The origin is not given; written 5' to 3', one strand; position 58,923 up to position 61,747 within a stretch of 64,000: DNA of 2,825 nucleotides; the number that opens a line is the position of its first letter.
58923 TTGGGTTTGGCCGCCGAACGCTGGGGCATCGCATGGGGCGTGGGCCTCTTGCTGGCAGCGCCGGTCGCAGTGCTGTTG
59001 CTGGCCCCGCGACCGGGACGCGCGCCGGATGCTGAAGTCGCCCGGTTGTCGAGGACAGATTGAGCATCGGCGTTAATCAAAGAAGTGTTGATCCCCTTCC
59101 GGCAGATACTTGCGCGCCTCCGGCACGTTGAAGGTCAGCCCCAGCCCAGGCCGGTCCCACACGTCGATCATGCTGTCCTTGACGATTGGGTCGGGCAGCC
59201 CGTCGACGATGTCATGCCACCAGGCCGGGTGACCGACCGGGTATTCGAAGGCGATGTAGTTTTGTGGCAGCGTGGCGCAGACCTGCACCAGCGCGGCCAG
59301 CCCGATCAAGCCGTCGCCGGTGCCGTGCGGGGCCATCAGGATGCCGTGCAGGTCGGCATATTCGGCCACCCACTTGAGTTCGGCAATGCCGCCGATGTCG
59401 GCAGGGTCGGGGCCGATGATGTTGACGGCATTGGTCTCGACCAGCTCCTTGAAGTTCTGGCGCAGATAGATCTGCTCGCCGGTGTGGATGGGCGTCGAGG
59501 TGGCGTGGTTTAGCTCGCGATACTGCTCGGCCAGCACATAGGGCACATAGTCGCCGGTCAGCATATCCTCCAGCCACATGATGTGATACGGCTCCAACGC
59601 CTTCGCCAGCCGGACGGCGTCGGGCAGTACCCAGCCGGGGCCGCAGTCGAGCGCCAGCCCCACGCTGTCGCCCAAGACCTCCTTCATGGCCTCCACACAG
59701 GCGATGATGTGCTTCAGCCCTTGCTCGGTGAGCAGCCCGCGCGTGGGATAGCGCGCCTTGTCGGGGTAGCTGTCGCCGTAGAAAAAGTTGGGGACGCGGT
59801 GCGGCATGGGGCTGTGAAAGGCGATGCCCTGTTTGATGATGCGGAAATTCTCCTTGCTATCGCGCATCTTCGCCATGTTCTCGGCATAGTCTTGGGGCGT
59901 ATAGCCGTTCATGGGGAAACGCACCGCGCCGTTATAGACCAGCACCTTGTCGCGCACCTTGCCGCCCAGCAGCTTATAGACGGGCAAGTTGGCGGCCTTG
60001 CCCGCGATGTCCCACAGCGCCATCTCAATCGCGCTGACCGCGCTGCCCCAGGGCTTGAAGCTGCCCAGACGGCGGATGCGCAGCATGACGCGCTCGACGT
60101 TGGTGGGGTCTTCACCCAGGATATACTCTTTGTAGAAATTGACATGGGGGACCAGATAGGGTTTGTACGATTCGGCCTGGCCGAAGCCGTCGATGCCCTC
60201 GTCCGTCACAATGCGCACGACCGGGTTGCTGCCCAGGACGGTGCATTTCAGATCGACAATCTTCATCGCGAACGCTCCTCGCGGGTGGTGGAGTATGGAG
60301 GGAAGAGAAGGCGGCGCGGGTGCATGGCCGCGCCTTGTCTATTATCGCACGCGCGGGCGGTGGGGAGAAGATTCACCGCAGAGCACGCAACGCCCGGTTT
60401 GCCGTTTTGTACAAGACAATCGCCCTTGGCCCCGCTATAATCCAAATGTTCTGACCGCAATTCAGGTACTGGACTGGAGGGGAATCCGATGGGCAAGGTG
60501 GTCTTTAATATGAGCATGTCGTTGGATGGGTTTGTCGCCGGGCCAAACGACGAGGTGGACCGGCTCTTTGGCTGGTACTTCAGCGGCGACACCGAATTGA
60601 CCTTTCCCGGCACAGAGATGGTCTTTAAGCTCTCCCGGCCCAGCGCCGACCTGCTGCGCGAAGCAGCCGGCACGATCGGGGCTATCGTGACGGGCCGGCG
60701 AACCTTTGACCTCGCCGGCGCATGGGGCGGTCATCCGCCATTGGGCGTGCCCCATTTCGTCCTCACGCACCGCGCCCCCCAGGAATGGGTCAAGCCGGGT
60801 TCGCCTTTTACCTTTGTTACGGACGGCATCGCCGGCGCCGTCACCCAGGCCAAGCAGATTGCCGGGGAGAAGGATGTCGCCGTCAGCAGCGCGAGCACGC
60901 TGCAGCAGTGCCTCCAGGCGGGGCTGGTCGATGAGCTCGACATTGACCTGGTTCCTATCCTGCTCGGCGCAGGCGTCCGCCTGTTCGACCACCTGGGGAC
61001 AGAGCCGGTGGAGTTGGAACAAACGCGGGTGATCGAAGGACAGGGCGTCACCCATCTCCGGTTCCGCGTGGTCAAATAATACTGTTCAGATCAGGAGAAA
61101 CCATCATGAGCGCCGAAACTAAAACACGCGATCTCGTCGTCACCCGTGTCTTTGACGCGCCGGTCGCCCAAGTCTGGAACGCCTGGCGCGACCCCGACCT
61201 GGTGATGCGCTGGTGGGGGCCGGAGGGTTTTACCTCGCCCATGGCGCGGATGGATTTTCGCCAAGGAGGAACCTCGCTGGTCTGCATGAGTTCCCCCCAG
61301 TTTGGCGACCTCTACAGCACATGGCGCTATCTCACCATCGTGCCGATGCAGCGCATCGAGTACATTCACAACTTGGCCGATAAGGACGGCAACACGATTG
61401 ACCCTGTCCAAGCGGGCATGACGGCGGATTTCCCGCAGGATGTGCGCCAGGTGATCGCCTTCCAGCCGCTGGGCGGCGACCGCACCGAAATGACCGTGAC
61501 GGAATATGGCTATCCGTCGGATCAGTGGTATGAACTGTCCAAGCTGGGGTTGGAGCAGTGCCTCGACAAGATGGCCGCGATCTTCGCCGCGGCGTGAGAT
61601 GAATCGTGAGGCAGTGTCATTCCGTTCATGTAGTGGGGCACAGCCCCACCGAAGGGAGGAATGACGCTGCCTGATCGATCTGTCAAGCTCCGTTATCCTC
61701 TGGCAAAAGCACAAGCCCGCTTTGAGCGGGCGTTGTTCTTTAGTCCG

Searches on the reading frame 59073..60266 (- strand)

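Call 81: search_protein_families(library=pfam, proteins=[window:59073-60266:-], max_evalue=0.00001)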
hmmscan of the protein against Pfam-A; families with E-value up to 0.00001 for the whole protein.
window:59073-60266:- (397 aa): 2 families
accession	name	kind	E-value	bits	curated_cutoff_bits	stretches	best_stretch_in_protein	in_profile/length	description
PF13378.12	MR_MLE_C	-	4.2e-42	144.8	29.4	1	183-380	26-216/219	Enolase C-terminal domain-like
PF02746.21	MR_MLE_N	-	2.2e-15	57.3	22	1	16-101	30-117/117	Mandelate racemase / muconate lactonizing enzyme, N-terminal domain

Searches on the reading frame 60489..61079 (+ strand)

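Call 102: search_protein_families(library=pfam, proteins=[window:60489-61079:+], max_evalue=0.00001)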
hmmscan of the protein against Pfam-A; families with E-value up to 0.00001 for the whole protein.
window:60489-61079:+ (196 aa): 1 family
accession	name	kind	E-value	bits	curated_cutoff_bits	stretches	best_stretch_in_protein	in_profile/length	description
PF01872.23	RibD_C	-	5.6e-12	46.3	24.1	1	3-181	2-188/197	RibD C-terminal domain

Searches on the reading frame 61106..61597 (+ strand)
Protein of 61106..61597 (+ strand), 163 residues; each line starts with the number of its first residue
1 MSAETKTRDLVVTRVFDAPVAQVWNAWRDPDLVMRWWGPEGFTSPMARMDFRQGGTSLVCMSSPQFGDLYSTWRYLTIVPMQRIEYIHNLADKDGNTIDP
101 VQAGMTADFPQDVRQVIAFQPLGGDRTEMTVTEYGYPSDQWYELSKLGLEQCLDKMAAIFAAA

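Call 102: search_protein_families(library=pfam, proteins=[window:61106-61597:+], max_evalue=0.00001)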
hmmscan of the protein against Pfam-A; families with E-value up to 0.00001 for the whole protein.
window:61106-61597:+ (163 aa): 1 family
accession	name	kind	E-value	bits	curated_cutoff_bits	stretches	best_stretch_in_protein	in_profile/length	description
PF08327.17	AHSA1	-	1.8e-22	80.4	22.1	1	17-160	1-124/125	Activator of Hsp90 ATPase homolog 1-like protein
